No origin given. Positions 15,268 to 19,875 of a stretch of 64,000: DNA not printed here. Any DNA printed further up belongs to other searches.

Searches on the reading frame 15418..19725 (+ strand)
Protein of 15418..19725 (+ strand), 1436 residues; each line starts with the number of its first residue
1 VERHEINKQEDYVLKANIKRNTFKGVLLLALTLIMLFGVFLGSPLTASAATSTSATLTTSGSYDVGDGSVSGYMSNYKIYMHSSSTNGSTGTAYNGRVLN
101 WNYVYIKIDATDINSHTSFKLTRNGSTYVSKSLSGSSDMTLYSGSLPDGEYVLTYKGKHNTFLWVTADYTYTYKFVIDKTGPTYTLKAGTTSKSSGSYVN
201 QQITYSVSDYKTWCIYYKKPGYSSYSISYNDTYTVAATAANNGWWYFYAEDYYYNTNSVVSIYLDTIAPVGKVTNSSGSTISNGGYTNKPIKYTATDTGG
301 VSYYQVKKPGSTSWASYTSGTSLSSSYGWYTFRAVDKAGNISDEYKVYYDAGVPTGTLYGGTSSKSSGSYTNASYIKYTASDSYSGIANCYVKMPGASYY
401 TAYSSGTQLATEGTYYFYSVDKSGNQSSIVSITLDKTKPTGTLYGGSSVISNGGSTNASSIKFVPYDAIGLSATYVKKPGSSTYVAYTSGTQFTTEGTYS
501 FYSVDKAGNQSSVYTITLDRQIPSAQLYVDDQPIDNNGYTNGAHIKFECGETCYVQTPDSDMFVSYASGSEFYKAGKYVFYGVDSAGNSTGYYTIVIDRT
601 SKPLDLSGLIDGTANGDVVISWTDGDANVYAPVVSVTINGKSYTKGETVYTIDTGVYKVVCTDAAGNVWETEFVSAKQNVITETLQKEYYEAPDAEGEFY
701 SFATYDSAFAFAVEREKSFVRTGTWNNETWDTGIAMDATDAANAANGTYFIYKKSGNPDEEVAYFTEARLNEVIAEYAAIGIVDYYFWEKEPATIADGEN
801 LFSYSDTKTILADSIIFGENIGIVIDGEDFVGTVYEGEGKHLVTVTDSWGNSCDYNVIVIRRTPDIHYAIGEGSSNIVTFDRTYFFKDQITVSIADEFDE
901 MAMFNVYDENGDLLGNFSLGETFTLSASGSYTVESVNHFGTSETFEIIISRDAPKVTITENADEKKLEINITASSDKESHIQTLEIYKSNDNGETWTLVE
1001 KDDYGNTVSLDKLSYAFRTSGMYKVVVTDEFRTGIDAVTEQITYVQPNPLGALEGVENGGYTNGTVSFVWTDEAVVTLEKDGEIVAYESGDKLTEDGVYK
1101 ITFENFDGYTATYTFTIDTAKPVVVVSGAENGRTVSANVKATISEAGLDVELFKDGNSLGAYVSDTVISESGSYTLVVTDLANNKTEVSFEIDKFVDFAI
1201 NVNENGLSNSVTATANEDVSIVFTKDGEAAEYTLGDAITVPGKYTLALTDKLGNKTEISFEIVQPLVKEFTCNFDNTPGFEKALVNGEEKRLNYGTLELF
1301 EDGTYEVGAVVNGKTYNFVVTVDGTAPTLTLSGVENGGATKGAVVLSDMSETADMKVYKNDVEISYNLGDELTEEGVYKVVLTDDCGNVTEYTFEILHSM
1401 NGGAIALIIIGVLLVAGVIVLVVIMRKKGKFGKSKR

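Call 70: search_protein_families(library=pfam, proteins=[window:15418-19725:+], max_evalue=0.001)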
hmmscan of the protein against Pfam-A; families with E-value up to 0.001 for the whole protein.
window:15418-19725:+ (1436 aa): 1 family
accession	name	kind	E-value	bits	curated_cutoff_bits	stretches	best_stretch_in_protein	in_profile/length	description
PF06832.18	BiPBP_C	-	5.4e-06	26.6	26.8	0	634-668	46-85/90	Penicillin-Binding Protein C-terminus Family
